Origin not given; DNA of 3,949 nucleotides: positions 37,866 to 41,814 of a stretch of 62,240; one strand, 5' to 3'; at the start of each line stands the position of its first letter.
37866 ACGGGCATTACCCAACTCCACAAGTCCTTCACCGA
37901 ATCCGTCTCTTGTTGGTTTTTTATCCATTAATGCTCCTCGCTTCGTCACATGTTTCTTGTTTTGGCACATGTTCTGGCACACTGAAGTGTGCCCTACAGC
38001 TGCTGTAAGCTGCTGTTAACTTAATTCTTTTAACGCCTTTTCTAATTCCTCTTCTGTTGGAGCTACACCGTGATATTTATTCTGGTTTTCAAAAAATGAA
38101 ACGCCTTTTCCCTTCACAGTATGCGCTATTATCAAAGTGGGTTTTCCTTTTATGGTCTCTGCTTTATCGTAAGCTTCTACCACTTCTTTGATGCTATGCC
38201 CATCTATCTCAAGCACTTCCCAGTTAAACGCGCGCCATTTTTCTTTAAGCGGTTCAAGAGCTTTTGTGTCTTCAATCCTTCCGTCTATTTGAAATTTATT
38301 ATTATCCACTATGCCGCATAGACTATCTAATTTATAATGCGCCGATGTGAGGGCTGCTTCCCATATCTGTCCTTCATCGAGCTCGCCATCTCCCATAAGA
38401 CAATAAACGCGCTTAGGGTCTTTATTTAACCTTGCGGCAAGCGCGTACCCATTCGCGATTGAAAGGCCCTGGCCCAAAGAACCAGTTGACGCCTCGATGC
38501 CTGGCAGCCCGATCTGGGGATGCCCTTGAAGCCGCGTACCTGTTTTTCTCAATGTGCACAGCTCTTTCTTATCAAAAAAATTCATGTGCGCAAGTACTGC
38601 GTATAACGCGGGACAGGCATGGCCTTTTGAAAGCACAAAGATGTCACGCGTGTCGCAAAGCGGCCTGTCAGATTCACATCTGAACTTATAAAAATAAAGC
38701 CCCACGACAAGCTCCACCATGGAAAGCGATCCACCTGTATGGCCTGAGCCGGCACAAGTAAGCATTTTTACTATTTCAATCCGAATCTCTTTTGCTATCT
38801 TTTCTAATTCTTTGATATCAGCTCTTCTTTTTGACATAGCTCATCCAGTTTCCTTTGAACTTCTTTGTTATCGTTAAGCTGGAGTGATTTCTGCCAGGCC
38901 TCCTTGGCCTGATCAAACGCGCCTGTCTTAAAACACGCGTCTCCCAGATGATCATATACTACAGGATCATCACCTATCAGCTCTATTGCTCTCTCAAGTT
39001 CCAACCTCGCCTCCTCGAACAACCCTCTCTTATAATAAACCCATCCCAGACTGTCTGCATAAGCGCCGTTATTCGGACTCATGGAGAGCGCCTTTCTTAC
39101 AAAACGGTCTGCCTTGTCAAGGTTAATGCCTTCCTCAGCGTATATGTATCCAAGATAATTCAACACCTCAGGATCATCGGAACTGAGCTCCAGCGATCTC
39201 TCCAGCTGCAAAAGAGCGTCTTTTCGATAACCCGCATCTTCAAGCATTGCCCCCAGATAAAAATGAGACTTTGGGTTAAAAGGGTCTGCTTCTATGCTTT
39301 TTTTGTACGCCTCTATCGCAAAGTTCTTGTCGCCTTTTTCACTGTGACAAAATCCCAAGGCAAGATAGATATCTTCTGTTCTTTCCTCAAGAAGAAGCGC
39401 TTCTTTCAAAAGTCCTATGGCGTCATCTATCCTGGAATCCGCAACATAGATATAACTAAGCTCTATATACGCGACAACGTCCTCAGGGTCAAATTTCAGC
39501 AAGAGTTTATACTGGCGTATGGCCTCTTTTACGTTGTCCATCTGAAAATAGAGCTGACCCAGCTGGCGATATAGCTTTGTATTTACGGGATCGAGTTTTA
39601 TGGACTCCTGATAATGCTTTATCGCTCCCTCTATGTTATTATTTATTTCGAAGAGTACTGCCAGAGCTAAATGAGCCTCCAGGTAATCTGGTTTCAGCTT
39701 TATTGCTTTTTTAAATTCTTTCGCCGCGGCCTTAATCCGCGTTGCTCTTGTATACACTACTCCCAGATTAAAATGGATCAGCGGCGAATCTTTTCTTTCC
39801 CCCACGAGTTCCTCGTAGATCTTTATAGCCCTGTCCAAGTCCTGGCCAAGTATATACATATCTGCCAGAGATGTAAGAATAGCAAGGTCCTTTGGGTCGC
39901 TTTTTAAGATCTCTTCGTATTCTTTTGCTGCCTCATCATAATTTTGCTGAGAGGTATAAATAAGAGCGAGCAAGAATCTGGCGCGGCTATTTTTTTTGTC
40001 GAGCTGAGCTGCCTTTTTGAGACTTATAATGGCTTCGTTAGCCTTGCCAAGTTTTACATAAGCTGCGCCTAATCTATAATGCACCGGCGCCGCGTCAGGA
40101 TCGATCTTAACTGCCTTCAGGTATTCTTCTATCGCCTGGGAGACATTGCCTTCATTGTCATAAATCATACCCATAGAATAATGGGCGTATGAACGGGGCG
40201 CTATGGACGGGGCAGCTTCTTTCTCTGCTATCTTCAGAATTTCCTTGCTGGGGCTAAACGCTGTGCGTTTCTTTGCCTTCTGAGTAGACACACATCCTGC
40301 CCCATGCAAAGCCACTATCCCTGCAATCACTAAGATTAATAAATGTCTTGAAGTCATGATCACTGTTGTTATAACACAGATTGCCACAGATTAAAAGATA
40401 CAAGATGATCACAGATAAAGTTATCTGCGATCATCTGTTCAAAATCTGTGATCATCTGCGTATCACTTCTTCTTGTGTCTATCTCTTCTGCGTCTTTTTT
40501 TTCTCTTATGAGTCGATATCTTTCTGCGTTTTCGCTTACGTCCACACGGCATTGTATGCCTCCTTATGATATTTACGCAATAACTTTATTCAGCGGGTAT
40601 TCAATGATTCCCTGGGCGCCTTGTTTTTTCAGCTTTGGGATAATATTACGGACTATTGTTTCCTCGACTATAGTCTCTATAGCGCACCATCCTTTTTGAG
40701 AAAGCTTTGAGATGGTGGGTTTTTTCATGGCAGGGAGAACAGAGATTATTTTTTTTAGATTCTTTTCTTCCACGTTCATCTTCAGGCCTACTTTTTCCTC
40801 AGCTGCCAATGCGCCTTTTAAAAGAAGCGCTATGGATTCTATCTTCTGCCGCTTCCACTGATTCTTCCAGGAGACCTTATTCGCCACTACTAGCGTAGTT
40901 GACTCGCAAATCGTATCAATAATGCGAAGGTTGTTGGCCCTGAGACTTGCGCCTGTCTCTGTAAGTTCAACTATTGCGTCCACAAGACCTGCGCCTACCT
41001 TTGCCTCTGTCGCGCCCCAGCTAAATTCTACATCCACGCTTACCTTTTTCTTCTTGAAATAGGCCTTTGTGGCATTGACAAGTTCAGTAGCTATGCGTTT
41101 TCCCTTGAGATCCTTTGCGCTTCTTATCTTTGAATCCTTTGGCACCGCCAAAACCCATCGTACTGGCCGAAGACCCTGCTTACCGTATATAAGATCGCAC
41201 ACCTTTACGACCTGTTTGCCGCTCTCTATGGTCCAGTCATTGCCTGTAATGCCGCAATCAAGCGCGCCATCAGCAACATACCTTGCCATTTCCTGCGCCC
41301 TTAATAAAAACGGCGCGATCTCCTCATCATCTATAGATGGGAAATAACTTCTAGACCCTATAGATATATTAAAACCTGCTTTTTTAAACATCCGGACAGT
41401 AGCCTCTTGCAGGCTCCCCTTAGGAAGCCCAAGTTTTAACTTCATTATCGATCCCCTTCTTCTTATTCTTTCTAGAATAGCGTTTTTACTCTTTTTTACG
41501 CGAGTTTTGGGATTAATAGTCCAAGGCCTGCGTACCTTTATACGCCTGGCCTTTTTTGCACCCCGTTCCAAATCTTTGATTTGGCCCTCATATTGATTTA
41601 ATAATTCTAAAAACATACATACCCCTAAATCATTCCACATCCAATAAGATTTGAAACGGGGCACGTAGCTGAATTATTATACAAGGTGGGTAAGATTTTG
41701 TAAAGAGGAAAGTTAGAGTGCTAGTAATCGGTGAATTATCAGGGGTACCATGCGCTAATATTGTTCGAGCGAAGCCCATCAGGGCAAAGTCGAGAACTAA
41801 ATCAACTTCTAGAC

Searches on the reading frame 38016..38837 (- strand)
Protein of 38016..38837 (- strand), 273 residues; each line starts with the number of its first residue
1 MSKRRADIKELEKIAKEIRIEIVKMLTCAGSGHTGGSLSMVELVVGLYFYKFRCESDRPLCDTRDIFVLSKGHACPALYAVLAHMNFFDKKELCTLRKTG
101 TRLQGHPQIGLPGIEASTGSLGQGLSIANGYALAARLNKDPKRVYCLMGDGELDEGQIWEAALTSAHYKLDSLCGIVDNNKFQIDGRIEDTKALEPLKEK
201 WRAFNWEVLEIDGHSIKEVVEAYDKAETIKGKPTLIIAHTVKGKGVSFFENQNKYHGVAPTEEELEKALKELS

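Call 71: search_protein_families(library=pfam, proteins=[window:38016-38837:-], max_evalue=0.00001)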
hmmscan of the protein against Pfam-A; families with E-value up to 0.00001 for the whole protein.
window:38016-38837:- (273 aa): 3 families
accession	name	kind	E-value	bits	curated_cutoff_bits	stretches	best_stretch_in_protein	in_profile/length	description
PF00456.26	Transketolase_N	-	1.4e-48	166.1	22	1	13-269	4-272/334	Transketolase, thiamine diphosphate binding domain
PF13292.11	DXP_synthase_N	-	2.1e-14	53.9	21.2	1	5-186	12-177/274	1-deoxy-D-xylulose-5-phosphate synthase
PF00676.26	E1_dh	-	1.3e-09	37.9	22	1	118-240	100-224/300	Dehydrogenase E1 component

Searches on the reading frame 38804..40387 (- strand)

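Call 71: search_protein_families(library=pfam, proteins=[window:38804-40387:-], max_evalue=0.00001)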
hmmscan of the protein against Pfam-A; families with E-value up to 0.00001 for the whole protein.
window:38804-40387:- (527 aa): 27 families (the best 25 are shown)
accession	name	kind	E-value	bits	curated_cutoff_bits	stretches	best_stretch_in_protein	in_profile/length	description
PF07719.23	TPR_2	-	1.2e-67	218.9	27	0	67-98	2-33/34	Tetratricopeptide repeat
PF13414.12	TPR_11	-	2.9e-60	200.1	26.8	2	79-114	7-42/42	TPR repeat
PF13181.12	TPR_8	-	1.2e-50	165.7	25.7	1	68-98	3-33/34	Tetratricopeptide repeat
PF00515.34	TPR_1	-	1.4e-49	164.4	27.8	1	67-98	2-33/34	Tetratricopeptide repeat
PF13431.12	TPR_17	-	1.6e-47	156.2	24.4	0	89-120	2-33/34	Tetratricopeptide repeat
PF14559.12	TPR_19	-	1.6e-39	134.5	25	4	146-205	3-62/68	Tetratricopeptide repeat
PF13428.12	TPR_14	-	4.7e-38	126.2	23.5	0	135-177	2-44/44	Tetratricopeptide repeat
PF13432.12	TPR_16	-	5.7e-38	129.4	32.7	3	139-202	2-65/65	Tetratricopeptide repeat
PF13424.12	TPR_12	-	2.3e-27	95.4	30.1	0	100-163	3-74/77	Tetratricopeptide repeat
PF23914.1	TPR_CcmH_CycH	-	3.2e-26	92.5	42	3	106-194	56-147/158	Cytochrome c-type biogenesis protein H TPR domain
PF24575.1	TPR_Slam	-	8.4e-24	84.4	35.2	0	68-112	49-93/104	Surface lipoprotein assembly modifier, N-terminal TPR repeats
PF12895.13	ANAPC3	-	1.1e-20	74.1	27.2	0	106-159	29-81/82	Anaphase-promoting complex, cyclosome, subunit 3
PF13174.12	TPR_6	-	1.3e-20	73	26.3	0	136-166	2-32/33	Tetratricopeptide repeat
PF13176.12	TPR_7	-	2.2e-20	71.4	27.9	0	138-167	3-34/36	Tetratricopeptide repeat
PF13371.12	TPR_9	-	9.9e-17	61.2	35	0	251-306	10-65/73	Tetratricopeptide repeat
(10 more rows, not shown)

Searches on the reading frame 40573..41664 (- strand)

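Call 71: search_protein_families(library=pfam, proteins=[window:40573-41664:-], max_evalue=0.00001)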
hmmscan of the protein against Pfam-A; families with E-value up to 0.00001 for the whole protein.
window:40573-41664:- (363 aa): 2 families
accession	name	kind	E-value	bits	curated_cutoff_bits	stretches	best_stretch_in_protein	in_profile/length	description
PF01634.23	HisG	-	5.6e-48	163.3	25.5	1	122-283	1-157/158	ATP phosphoribosyltransferase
PF08029.16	HisG_C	-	3.1e-26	91.7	23.5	1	288-360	1-73/73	HisG, C-terminal domain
